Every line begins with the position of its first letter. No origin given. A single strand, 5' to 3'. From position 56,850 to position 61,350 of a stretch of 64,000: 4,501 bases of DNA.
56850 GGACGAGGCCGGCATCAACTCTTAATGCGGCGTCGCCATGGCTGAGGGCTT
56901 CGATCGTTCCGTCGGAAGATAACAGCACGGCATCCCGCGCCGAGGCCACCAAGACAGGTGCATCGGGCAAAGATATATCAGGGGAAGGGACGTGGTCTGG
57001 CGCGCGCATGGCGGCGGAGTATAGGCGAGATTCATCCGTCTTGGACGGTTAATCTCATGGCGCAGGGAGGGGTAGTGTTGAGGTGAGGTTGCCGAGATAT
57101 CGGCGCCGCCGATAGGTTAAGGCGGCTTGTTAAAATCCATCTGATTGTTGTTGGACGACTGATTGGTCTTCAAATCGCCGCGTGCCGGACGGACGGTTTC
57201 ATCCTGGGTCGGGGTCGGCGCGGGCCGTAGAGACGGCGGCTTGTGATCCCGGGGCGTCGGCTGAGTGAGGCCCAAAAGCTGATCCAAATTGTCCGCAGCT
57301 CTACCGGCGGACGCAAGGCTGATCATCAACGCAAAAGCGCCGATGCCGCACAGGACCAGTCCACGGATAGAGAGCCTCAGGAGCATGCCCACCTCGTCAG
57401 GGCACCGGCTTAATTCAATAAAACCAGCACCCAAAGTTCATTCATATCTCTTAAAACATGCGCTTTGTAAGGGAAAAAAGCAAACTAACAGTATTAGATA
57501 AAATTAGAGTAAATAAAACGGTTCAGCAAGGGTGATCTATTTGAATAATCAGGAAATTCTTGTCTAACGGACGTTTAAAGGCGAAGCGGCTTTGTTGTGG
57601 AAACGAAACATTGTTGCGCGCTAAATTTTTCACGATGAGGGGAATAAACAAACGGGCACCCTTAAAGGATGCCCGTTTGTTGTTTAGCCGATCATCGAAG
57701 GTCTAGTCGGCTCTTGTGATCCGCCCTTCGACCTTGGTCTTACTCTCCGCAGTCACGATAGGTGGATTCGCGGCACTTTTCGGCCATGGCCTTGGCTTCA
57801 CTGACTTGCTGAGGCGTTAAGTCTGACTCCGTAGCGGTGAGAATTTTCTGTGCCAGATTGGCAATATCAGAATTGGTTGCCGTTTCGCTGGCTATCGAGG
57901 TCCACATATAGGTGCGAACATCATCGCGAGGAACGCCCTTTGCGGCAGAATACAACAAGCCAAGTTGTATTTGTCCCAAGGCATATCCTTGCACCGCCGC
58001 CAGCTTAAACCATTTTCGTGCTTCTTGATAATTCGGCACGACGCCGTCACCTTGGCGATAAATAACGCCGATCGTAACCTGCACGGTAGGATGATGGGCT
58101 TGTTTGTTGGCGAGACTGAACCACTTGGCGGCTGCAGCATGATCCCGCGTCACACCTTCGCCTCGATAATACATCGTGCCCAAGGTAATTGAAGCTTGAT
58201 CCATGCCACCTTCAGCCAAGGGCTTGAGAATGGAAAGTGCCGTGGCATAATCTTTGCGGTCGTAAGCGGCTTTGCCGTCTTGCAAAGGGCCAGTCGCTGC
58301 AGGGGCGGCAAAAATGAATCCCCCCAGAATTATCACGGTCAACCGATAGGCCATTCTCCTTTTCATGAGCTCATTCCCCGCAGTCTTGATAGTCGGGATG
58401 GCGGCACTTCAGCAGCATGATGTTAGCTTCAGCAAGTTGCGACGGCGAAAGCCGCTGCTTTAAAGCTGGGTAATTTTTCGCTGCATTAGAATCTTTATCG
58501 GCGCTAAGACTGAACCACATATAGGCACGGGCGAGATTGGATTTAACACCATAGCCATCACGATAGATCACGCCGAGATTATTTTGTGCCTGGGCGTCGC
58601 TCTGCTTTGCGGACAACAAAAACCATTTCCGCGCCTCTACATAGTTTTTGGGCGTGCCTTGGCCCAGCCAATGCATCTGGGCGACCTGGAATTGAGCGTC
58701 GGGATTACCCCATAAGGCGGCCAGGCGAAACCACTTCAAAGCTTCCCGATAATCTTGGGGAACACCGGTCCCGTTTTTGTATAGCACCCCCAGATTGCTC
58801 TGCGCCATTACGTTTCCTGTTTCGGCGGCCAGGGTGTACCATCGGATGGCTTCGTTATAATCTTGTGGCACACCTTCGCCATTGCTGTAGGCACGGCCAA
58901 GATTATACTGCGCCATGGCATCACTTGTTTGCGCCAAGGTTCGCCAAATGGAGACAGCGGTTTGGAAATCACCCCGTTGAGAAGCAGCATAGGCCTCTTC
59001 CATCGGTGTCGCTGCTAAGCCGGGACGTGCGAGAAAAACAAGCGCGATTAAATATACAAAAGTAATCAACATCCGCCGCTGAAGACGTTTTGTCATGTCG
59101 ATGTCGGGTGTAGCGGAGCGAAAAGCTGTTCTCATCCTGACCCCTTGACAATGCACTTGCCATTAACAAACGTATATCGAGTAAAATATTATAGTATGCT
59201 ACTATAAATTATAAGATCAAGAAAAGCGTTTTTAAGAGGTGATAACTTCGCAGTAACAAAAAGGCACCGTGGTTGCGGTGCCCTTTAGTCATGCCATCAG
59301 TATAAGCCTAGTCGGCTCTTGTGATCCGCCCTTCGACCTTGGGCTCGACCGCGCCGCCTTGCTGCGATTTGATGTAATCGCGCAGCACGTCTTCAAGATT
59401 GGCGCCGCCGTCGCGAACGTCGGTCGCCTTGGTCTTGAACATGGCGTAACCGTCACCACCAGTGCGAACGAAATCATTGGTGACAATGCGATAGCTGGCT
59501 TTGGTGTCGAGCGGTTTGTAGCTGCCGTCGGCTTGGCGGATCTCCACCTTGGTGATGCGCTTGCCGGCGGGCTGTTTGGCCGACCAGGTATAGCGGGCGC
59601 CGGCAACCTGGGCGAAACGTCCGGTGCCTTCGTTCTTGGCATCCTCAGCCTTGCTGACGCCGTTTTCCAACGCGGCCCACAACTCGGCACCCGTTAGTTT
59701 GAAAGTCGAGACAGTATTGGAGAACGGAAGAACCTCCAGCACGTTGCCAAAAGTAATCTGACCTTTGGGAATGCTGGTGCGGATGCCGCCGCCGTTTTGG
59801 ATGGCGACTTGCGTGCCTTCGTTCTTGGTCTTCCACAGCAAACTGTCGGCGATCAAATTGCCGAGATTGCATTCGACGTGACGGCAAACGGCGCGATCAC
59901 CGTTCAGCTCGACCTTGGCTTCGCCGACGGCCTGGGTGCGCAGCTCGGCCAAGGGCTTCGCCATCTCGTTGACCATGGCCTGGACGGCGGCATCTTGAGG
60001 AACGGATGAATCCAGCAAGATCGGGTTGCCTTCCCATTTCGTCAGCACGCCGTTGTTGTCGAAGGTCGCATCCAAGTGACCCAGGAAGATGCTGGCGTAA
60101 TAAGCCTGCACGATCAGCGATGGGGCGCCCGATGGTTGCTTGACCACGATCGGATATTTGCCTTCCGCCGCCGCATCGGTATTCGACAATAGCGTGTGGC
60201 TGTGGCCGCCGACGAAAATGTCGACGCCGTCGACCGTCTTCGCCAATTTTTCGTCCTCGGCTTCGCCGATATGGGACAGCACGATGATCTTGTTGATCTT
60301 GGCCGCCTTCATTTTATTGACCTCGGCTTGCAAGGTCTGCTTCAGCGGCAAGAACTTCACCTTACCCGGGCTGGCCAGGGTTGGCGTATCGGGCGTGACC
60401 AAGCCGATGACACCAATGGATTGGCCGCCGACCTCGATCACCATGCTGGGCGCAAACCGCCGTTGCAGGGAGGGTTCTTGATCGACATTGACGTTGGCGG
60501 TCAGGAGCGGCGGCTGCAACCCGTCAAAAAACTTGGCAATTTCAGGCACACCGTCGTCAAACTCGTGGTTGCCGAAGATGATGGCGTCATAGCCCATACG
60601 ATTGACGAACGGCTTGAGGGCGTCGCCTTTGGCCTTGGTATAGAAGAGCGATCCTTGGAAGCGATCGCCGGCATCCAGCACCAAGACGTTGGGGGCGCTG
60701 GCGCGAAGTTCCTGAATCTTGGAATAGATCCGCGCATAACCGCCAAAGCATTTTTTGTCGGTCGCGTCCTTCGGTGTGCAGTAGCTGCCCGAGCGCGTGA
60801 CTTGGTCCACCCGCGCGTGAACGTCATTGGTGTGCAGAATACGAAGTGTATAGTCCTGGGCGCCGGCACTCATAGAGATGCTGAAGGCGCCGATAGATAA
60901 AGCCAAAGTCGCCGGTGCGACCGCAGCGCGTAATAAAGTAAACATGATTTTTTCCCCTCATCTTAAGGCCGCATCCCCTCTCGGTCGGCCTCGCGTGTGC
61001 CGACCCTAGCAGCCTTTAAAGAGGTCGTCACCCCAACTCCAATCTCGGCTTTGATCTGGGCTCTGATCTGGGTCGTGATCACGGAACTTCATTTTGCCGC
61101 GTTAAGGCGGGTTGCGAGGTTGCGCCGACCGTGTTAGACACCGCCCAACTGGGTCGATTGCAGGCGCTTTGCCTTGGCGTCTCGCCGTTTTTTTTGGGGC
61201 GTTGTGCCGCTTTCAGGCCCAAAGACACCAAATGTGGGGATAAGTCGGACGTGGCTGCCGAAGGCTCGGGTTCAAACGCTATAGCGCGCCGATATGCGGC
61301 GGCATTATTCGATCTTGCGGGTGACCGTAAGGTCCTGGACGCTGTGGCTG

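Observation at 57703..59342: Two tandem Sel1-repeat genes flanked by an exact 35-bp direct repeat copying the 3' end of the 5'-nucleotidase gene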

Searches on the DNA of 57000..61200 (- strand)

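Call 38: search_rna_families(source=window, start=57000, end=61200, threshold=evalue, max_evalue=1)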
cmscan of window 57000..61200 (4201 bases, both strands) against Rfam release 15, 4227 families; matches with E-value up to 1: 0.
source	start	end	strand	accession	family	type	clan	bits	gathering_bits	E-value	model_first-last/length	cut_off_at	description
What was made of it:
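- Tried and rejected: Rfam found nothing over 57000-61200 (call 38).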

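Call 52: search_dna_similar(query=window:57640-59345:-, collection=plasmids, mode=distant, max_rows=10)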
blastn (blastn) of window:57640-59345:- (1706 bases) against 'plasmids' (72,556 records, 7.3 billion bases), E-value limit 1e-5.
No match.
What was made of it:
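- Tried and rejected: The plasmid collection (blastn, distant mode) gave no match to the cassette (call 52).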

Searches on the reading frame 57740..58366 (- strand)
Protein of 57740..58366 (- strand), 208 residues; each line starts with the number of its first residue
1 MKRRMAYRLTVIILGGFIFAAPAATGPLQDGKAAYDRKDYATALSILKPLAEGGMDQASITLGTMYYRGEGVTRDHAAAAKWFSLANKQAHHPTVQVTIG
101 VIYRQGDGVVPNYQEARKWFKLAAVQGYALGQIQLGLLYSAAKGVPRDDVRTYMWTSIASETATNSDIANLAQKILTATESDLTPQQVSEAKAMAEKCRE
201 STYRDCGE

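Call 7: search_protein_families(library=pfam, proteins=[window:57740-58366:-])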
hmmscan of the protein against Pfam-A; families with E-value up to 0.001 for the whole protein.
window:57740-58366:- (208 aa): 1 family
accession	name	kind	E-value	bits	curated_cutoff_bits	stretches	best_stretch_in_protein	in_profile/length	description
PF08238.18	Sel1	-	1.9e-17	63.5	30.7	2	100-127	8-35/36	Sel1 repeat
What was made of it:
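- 57740..58366 (-): Sel1B, a 204/208-aa Sel1-repeat protein with the C-terminus ............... Pfam Sel1 (call 7).
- Checked: ORFs 58371-59135(-) and 57740-58366(-) are Sel1-repeat proteins (Pfam E 2e-44 and 2e-17, call 7).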

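Call 29: find_homologous_proteins(query=window:57740-58366:-, max_evalue=1e-10)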
Query window:57740-58366:- (208 aa): 16 proteins with E <= 1e-10 among 356 candidates.
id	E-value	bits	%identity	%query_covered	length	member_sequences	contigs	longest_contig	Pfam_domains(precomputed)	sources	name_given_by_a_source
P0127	2.8e-130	450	100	98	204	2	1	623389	PF08238.19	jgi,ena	-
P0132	6.0e-102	358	79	98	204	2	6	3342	PF08238.19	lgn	-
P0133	1.3e-94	334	73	100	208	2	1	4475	PF08238.19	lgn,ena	-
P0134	3.8e-92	326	71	100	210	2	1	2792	PF08238.19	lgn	-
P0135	1.2e-36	144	42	91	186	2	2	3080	PF08238.19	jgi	-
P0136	1.4e-28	118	39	60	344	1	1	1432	PF08238.19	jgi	jgi:TPR repeat protein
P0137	1.1e-26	112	40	86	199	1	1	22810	PF13432.13,PF08238.19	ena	-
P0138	1.2e-25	109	38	74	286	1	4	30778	PF08238.19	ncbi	-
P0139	9.2e-20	89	32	81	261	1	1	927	PF23310.2,PF08238.19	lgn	-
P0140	8.9e-19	86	37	50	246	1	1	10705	PF08238.19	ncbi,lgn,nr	ncbi:sel1 repeat family protein [Candidatus Peribacteria bacterium]|nr:sel1 repeat family protein [C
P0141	2.1e-14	72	35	60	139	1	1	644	PF08238.19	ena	-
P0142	2.1e-14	72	36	69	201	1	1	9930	PF08238.19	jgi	jgi:hypothetical protein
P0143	3.4e-14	71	35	57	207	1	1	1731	PF08238.19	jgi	jgi:hypothetical protein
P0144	3.6e-12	65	45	31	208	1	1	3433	PF08238.19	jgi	jgi:hypothetical protein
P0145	5.8e-12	64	38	53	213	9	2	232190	PF08238.19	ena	-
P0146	6.6e-12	64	38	53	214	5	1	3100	PF08238.19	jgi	-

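Call 30: find_encoding_contigs(protein=P0132, flank=5000, max_places=8)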
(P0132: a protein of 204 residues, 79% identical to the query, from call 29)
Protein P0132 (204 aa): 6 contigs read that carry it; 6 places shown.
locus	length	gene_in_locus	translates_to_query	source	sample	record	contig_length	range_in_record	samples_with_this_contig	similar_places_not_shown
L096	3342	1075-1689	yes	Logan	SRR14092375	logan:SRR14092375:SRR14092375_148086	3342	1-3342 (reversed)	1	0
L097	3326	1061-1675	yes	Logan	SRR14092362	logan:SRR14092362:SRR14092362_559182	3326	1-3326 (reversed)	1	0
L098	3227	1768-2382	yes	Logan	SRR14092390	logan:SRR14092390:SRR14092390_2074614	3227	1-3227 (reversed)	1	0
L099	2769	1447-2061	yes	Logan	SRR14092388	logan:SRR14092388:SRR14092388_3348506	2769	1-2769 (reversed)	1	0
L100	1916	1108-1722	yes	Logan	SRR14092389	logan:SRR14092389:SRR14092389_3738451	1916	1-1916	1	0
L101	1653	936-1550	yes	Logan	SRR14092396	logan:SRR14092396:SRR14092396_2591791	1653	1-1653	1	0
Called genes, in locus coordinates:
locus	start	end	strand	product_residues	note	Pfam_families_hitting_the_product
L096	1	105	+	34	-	?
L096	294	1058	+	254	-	-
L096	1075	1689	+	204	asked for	PF08238:Sel1 (weak)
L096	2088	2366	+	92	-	-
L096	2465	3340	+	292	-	?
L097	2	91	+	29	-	?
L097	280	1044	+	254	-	-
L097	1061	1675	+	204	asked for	PF08238:Sel1 (weak)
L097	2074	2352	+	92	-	-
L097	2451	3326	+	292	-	?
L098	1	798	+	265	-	?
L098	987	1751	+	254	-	-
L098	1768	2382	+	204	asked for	PF08238:Sel1 (weak)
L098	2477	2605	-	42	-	-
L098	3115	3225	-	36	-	?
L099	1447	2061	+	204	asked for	PF08238:Sel1 (weak)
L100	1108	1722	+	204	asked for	PF08238:Sel1 (weak)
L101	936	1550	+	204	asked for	PF08238:Sel1 (weak)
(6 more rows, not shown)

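Call 31: find_encoding_contigs(protein=P0133, flank=5000, max_places=6)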
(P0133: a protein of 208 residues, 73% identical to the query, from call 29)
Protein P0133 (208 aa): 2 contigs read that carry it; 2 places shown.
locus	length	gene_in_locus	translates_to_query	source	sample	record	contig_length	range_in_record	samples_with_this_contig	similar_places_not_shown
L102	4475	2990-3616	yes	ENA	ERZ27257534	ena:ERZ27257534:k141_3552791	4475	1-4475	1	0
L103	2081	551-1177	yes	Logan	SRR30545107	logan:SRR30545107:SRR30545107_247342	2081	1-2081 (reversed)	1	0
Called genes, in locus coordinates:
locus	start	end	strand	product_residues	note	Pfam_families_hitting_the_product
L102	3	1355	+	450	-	?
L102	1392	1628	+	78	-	PF02872:5_nucleotid_C (weak)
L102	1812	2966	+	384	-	-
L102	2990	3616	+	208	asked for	PF08238:Sel1 (weak)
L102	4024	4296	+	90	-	-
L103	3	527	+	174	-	?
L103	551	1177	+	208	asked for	PF08238:Sel1 (weak)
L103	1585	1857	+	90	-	-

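Call 32: find_encoding_contigs(protein=P0134, flank=5000, max_places=6)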
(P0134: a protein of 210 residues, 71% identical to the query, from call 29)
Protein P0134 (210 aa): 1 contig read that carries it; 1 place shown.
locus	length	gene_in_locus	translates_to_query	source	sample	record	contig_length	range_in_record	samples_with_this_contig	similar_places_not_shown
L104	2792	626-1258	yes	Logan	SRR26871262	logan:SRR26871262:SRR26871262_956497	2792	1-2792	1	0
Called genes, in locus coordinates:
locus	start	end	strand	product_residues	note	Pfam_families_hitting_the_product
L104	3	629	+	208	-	?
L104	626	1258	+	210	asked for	PF08238:Sel1 (weak)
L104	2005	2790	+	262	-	?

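Call 53: search_solved_structures(query=window:57740-58366:-, max_evalue=0.001)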
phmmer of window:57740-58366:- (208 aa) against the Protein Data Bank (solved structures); distinct sequences matched with E-value up to 0.001: 19.
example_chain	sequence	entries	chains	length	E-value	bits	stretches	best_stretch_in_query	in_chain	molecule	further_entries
4bwr_A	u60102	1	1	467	1.9e-53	184.5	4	54-157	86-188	PROTEIN CORRESPONDING TO LOCUS C5321 FROM CFT073 E.COLI STRAIN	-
6ok3_A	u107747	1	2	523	1.6e-51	178.3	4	37-156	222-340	Sel1 repeat protein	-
8sxq_A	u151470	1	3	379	1.6e-51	178.2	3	57-155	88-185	SEL-1 repeat protein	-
6ork_A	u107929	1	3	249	5.7e-32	114.4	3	52-154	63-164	Sel1 repeat protein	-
6deh_A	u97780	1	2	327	1.4e-31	113.2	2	42-160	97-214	TPR repeat protein, protein-protein interaction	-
6onw_A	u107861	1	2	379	2.8e-31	112.2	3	36-159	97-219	Sel1 repeat protein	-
9uav_C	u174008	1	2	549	1.5e-26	96.7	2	49-145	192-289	Protein sel-1 homolog 1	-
8ket_C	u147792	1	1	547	1.6e-26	96.6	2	49-145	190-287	Protein sel-1 homolog 1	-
8kes_D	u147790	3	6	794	9.8e-26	94.1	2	49-145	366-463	Protein sel-1 homolog 1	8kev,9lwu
9og0_C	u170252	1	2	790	2e-25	93.1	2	49-145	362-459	Protein sel-1 homolog 1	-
6ur7_A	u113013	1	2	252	1.4e-21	80.5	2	58-160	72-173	Sel1 repeat family protein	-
6orc_A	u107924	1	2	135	8.2e-18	68.2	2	46-129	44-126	Sel1 repeat protein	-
5b26_A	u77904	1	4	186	8.9e-18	68.1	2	48-145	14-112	Protein sel-1 homolog 1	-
1ouv_A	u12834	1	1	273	5e-15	59.2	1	61-149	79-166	conserved hypothetical secreted protein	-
6ok0_A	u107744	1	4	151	2e-10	44.2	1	38-159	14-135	Sel1 repeat protein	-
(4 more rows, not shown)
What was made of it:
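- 57740..58366 (-): The best PDB matches are Sel1-repeat proteins (call 53).
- On Sel1-like repeat proteins (Pfam PF08238): PDB SLR matches are in call 53.
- Closest known: Sel1-like repeat. Same: They match solved SLR proteins at E 1e-53 to 1e-15 (call 53).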

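Call 60: find_related_loci(query=window:57740-58366:-, collection=viral_contigs, flank=5000)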
Query window:57740-58366:- (208 aa) in viral_contigs; peptide patterns used: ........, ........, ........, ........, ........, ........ (x = any residue, [..] = any of these).
64 stretches matched a pattern, but none encodes a relative of the query by tblastn (E <= 1e-3).

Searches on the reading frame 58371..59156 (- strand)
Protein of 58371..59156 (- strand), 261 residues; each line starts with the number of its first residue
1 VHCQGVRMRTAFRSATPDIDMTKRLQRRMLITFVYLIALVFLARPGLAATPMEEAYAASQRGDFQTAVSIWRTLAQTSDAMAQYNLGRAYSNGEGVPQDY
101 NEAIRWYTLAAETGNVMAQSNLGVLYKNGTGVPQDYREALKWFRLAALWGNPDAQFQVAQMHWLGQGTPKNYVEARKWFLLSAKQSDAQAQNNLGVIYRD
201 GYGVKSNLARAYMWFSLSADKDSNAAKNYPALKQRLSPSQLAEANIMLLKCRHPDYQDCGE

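Call 7: search_protein_families(library=pfam, proteins=[window:58371-59156:-])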
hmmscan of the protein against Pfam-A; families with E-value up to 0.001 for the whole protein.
window:58371-59156:- (261 aa): 1 family
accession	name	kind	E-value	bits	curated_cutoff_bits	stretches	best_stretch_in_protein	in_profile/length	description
PF08238.18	Sel1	-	2.2e-44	148.8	30.7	4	80-114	1-35/36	Sel1 repeat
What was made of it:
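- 58371..59135 (-): Sel1A, a 254-aa Sel1-repeat protein with an N-terminal hydrophobic segment and the C-terminus ............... Pfam Sel1 E 2e-44, 4 repeats (call 7).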
